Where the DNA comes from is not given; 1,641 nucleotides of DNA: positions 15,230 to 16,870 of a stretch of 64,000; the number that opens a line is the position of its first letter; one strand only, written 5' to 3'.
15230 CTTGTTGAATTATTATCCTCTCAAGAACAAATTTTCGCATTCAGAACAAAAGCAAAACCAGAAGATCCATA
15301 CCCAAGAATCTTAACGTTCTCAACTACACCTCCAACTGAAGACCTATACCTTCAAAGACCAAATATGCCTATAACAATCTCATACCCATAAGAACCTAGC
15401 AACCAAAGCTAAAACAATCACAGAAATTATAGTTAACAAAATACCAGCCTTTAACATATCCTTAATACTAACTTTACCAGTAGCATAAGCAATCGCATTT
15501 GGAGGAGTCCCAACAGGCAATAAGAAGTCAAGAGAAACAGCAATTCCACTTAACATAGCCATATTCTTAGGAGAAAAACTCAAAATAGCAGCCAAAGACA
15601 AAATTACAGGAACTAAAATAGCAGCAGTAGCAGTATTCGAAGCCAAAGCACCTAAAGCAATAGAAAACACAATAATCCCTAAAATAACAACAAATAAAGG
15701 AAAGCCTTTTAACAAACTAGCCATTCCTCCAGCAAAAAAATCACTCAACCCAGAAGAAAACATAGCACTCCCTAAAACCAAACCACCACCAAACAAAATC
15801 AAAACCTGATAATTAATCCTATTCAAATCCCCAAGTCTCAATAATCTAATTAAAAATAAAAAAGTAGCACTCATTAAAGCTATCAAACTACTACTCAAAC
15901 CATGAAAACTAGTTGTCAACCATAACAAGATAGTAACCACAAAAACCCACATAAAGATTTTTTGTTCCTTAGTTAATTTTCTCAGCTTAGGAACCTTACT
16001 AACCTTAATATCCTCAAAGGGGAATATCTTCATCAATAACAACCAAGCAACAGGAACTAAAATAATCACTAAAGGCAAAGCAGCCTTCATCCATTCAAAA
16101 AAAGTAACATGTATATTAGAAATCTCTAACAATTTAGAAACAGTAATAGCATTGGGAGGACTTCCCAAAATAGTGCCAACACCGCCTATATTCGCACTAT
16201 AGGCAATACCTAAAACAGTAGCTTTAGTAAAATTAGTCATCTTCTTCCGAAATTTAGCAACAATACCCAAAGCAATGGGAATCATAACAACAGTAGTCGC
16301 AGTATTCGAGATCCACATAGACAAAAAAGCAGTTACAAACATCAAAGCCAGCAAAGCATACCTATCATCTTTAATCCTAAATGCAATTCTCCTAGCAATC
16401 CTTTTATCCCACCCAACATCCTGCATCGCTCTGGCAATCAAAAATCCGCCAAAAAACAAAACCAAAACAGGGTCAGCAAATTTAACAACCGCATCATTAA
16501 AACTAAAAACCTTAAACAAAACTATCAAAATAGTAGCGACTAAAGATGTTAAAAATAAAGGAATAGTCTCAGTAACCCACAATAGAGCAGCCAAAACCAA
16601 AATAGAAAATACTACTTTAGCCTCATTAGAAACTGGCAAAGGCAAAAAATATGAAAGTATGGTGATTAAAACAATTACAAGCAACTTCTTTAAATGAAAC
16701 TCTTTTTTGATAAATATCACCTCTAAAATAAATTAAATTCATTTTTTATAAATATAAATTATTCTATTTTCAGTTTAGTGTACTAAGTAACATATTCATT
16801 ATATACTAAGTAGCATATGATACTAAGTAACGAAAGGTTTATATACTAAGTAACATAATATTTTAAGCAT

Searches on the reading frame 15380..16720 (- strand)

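Call 89: search_protein_families(library=pfam, proteins=[window:15380-16720:-], max_evalue=0.00001)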
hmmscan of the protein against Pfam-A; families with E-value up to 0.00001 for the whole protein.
window:15380-16720:- (446 aa): 2 families
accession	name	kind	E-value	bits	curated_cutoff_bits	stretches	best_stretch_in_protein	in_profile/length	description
PF00939.25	Na_sulph_symp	-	9.9e-58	196.7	27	1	11-445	5-466/472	Sodium:sulfate symporter transmembrane region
PF03600.22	CitMHS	-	4.7e-56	190.8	31.9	2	46-356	2-297/336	Citrate transporter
